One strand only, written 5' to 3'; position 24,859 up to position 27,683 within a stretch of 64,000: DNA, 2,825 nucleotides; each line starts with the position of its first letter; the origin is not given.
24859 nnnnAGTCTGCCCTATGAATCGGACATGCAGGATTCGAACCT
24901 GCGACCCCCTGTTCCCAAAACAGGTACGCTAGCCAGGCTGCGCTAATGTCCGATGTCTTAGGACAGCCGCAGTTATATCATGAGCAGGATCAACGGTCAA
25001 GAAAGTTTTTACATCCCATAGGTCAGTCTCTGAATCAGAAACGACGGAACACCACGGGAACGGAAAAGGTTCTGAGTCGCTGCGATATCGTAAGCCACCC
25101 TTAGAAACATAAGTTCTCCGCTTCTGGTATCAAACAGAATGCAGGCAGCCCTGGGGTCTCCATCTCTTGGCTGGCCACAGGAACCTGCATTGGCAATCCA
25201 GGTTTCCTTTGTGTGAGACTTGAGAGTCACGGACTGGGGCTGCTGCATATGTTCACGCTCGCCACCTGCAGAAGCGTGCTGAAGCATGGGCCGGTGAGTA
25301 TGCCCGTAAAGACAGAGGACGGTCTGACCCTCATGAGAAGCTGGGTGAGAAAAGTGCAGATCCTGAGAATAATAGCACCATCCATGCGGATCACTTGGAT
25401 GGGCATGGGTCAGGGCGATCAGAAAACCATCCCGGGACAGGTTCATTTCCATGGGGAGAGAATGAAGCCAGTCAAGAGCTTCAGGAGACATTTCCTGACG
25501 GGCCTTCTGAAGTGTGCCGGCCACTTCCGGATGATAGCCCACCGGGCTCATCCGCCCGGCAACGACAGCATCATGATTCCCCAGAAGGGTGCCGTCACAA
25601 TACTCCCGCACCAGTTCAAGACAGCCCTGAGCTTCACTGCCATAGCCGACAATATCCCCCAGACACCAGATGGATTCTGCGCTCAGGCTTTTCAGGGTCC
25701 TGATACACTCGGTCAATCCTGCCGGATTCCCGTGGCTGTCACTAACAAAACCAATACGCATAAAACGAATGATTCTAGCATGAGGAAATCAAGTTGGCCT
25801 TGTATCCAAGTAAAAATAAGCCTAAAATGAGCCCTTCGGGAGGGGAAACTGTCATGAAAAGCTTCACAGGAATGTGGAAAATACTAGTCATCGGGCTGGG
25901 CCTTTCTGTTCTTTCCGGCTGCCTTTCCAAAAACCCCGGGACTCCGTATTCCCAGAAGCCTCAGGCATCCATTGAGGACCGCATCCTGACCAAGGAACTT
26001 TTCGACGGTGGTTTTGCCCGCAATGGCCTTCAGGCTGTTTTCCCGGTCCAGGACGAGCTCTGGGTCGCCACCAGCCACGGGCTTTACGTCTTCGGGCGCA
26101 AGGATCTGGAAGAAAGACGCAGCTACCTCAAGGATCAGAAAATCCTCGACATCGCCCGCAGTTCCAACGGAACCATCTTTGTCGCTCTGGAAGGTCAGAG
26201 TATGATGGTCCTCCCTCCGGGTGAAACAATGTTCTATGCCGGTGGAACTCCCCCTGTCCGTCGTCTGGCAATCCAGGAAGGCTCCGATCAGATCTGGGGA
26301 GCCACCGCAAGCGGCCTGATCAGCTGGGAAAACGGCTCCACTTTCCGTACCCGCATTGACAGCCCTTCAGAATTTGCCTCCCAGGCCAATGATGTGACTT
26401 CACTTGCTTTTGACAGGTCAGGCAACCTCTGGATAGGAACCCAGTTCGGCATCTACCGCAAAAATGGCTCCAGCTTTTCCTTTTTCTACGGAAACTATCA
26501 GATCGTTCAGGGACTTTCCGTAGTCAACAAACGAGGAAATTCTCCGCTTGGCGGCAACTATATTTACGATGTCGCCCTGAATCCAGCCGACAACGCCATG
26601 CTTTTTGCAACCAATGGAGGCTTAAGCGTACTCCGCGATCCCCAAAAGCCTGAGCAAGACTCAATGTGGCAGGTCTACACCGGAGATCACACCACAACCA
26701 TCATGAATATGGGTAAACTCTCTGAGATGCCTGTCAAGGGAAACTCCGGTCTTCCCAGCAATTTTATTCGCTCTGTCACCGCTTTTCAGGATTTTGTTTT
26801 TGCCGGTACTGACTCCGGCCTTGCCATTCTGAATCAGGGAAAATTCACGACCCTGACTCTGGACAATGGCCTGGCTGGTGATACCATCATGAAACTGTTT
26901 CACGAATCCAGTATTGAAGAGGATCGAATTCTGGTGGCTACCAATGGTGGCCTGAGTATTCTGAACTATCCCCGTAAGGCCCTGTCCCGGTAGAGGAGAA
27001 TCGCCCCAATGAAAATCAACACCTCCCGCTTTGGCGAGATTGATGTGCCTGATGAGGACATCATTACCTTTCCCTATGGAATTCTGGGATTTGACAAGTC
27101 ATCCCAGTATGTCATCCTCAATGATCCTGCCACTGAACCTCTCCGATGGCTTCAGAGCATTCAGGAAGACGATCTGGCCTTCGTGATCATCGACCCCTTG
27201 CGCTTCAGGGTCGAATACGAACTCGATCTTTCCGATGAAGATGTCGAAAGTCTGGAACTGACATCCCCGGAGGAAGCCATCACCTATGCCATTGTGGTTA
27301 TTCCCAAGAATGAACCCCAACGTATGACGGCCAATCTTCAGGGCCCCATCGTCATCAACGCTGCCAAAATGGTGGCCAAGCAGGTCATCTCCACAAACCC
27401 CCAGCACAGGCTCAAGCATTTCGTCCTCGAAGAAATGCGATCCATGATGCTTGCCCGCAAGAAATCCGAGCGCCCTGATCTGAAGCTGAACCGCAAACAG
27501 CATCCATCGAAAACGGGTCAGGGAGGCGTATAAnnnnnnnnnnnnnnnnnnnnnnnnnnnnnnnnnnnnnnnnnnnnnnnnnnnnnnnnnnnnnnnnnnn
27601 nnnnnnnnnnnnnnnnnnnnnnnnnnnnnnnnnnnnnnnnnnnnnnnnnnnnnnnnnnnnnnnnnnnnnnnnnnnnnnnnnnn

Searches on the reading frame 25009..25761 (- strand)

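Call 11: search_protein_families(library=pfam, proteins=[window:25009-25761:-], max_evalue=0.00001)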
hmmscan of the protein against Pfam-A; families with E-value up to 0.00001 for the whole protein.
window:25009-25761:- (250 aa): 2 families
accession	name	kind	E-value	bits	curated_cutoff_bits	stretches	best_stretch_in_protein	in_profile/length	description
PF12850.12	Metallophos_2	-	1.1e-19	71.4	27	1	1-213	1-152/154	Calcineurin-like phosphoesterase superfamily domain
PF00149.33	Metallophos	-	2.1e-12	48.3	21.5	1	1-158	1-191/191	Calcineurin-like phosphoesterase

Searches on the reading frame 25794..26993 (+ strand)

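Call 11: search_protein_families(library=pfam, proteins=[window:25794-26993:+], max_evalue=0.00001)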
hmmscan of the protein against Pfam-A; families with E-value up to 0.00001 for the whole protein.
window:25794-26993:+ (399 aa): 1 family
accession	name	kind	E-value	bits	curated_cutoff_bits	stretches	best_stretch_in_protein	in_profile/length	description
PF07494.17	Reg_prop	-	1.6e-09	37.3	20.4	0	198-217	4-23/24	Two component regulator propeller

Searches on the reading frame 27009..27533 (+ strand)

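Call 12: search_protein_families(library=pfam, proteins=[window:27009-27533:+], max_evalue=0.00001)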
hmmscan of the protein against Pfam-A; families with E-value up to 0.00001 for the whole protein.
window:27009-27533:+ (174 aa): 1 family
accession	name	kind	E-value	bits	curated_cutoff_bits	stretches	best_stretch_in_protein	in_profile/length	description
PF02623.20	FliW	-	5e-38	130.1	25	1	19-137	1-120/122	FliW protein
